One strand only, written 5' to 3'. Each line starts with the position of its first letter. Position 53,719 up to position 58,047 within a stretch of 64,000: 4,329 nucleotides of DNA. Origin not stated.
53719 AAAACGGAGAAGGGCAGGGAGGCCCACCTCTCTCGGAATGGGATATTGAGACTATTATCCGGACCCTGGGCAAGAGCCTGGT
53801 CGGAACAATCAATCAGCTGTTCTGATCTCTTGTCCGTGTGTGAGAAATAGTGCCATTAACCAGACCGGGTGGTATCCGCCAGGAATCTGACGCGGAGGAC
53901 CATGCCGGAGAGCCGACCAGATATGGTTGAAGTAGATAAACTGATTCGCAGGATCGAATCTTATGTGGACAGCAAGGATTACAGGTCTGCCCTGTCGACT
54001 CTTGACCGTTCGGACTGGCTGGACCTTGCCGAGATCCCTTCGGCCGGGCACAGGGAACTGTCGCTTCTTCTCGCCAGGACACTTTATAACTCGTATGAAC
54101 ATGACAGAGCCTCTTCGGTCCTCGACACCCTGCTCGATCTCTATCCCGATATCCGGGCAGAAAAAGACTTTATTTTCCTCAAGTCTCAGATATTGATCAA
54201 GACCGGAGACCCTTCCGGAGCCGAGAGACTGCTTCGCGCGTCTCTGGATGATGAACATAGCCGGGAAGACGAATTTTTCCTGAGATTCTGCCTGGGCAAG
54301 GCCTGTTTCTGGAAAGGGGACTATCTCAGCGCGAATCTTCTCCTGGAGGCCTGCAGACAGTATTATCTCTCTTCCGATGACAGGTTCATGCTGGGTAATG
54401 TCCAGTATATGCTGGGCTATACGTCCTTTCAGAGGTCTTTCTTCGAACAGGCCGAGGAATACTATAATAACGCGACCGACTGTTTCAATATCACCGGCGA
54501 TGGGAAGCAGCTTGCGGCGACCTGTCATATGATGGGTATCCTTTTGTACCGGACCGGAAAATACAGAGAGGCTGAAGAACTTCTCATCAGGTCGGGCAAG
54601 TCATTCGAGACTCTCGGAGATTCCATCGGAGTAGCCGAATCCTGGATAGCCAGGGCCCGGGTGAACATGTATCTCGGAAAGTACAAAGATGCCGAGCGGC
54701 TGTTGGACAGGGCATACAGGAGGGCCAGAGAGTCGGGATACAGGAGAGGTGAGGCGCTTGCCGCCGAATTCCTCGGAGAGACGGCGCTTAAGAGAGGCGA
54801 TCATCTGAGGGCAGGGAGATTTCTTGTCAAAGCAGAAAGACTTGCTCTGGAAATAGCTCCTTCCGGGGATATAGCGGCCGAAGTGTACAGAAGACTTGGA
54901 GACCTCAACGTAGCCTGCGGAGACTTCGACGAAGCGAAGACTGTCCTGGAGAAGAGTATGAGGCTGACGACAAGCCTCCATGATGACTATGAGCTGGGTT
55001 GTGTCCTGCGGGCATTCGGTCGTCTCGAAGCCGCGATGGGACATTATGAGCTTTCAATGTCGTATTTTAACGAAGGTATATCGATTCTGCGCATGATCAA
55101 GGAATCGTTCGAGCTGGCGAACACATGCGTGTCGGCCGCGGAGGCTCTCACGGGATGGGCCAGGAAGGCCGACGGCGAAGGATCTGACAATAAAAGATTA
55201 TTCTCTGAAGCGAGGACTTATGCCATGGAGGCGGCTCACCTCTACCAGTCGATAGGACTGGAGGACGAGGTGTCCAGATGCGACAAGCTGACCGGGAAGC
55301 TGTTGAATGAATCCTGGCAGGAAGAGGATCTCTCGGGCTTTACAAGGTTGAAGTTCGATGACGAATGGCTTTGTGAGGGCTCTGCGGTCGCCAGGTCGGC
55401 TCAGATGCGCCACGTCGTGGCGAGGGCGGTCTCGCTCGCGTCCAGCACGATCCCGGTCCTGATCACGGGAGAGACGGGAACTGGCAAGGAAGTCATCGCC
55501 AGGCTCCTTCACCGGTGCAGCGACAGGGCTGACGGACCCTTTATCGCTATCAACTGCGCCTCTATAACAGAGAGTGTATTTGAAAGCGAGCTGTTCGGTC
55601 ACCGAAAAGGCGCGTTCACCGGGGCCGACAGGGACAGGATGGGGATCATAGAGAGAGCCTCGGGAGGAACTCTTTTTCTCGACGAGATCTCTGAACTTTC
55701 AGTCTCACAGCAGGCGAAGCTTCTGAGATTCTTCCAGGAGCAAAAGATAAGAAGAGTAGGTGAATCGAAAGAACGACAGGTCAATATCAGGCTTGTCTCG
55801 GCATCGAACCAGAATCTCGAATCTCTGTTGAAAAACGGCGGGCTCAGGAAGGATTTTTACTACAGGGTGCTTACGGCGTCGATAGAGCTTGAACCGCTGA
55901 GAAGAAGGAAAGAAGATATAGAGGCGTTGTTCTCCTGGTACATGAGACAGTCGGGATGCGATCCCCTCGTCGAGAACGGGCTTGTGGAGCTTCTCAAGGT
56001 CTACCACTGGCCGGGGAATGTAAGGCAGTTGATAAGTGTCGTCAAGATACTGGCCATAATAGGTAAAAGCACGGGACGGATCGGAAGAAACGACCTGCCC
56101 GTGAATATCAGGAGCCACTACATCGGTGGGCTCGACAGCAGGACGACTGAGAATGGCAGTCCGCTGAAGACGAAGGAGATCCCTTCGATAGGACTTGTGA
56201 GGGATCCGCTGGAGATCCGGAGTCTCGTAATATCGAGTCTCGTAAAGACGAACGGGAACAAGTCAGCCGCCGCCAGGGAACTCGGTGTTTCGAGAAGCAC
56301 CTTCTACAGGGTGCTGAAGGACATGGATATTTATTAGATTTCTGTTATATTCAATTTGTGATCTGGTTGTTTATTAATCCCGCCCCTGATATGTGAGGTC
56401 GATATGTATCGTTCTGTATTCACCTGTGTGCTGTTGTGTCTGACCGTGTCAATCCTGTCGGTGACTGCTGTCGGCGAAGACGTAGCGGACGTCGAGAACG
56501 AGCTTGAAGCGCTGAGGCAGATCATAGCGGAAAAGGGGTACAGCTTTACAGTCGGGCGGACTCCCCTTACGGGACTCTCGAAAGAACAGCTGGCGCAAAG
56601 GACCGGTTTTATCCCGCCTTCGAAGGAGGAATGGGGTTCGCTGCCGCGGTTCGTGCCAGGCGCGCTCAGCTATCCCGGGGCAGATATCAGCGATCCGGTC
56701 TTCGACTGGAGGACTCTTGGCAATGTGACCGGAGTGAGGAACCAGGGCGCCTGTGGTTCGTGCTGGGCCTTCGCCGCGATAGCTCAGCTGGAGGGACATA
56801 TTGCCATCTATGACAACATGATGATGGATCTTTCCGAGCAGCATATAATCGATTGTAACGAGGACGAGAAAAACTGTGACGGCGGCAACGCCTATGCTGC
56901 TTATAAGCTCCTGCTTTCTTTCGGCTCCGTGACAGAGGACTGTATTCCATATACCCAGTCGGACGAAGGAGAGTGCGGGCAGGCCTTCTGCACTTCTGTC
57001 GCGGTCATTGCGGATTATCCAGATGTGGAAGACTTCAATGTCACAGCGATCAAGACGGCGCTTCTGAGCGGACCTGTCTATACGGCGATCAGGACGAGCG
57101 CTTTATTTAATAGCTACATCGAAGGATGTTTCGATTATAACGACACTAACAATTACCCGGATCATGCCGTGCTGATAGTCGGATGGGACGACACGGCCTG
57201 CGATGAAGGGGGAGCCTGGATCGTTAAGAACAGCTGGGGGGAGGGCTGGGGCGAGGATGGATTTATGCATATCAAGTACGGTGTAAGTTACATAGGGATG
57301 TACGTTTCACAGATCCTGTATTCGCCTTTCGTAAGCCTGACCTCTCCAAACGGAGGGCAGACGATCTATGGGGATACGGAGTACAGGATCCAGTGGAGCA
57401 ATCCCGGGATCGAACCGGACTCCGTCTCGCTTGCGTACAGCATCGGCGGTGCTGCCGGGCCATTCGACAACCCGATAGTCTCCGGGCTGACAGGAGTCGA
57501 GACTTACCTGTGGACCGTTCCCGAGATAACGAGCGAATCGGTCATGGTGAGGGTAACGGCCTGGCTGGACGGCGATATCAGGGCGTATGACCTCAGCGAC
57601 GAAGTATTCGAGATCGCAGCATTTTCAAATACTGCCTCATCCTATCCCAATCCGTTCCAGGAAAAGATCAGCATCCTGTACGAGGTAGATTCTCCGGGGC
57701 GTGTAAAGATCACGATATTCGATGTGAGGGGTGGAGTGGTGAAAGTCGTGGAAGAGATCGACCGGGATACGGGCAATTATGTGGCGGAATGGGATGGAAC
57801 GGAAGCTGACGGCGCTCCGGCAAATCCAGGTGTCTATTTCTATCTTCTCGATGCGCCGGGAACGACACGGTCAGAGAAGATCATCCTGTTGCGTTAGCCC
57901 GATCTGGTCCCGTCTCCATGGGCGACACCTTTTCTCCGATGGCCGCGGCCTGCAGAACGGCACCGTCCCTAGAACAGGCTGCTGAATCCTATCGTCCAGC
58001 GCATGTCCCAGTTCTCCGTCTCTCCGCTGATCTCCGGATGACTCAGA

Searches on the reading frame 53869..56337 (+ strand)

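Call 76: search_protein_families(library=pfam, proteins=[window:53869-56337:+], max_evalue=0.0001)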
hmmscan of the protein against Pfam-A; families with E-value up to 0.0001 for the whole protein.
window:53869-56337:+ (822 aa): 16 families
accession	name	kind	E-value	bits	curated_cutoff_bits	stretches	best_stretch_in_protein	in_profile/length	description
PF00158.32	Sigma54_activat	-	3.5e-64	216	20.2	1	508-672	3-167/168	Sigma-54 interaction domain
PF13424.12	TPR_12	-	6.8e-23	81.1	30.1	3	337-408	3-76/77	Tetratricopeptide repeat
PF14532.12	Sigma54_activ_2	-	6.7e-21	75.4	25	1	507-677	1-138/138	Sigma-54 interaction domain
PF07719.23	TPR_2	-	1.1e-15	56.8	27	0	256-286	1-31/34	Tetratricopeptide repeat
PF13428.12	TPR_14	-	1.9e-13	50.1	23.5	0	257-289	2-34/44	Tetratricopeptide repeat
PF17874.7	TPR_MalT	-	1.3e-12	48.1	45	1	104-292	6-197/336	MalT-like TPR region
PF14559.12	TPR_19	-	5.5e-12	46.3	25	0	34-96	3-60/68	Tetratricopeptide repeat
PF25601.1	AAA_lid_14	-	2e-10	40.8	27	1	678-750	1-77/87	AAA+ ATPase lid domain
PF13181.12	TPR_8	-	1.6e-09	37.6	25.7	0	337-366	1-30/34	Tetratricopeptide repeat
PF13374.12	TPR_10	-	5.3e-09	36.2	27.5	0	215-241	1-27/42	Tetratricopeptide repeat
PF02954.25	HTH_8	-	3.5e-07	30.3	22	1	792-817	15-40/42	Bacterial regulatory protein, Fis family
PF13432.12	TPR_16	-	1e-06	29.5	32.7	0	261-316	2-51/65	Tetratricopeptide repeat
PF12895.13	ANAPC3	-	2.3e-06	28.2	27.2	0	222-281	29-81/82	Anaphase-promoting complex, cyclosome, subunit 3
PF00515.34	TPR_1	-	5.5e-06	26.4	27.8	0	256-282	1-27/34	Tetratricopeptide repeat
PF07728.20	AAA_5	-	5.9e-06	26.8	22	1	529-648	1-123/139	AAA domain (dynein-related subfamily)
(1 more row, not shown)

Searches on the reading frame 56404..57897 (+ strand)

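Call 76: search_protein_families(library=pfam, proteins=[window:56404-57897:+], max_evalue=0.0001)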
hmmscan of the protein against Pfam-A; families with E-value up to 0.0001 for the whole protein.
window:56404-57897:+ (497 aa): 5 families
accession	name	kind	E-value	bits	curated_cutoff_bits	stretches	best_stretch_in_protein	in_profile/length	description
PF00112.29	Peptidase_C1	-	1.7e-52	179.1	20.7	1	100-295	5-207/220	Papain family cysteine protease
PF13860.13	FlgD_ig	-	1.9e-06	28.2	27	1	426-478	16-69/79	FlgD Ig-like domain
PF03051.21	Peptidase_C1_2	-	7.6e-06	25.4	22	0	253-291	360-398/438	Peptidase C1-like family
PF18962.6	Por_Secre_tail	-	3e-05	24.7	27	1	414-494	2-74/75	Secretion system C-terminal sorting domain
PF13585.12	CHU_C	-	7.7e-05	23.2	27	0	433-488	28-76/86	CHU_C Type IX secretion signal domain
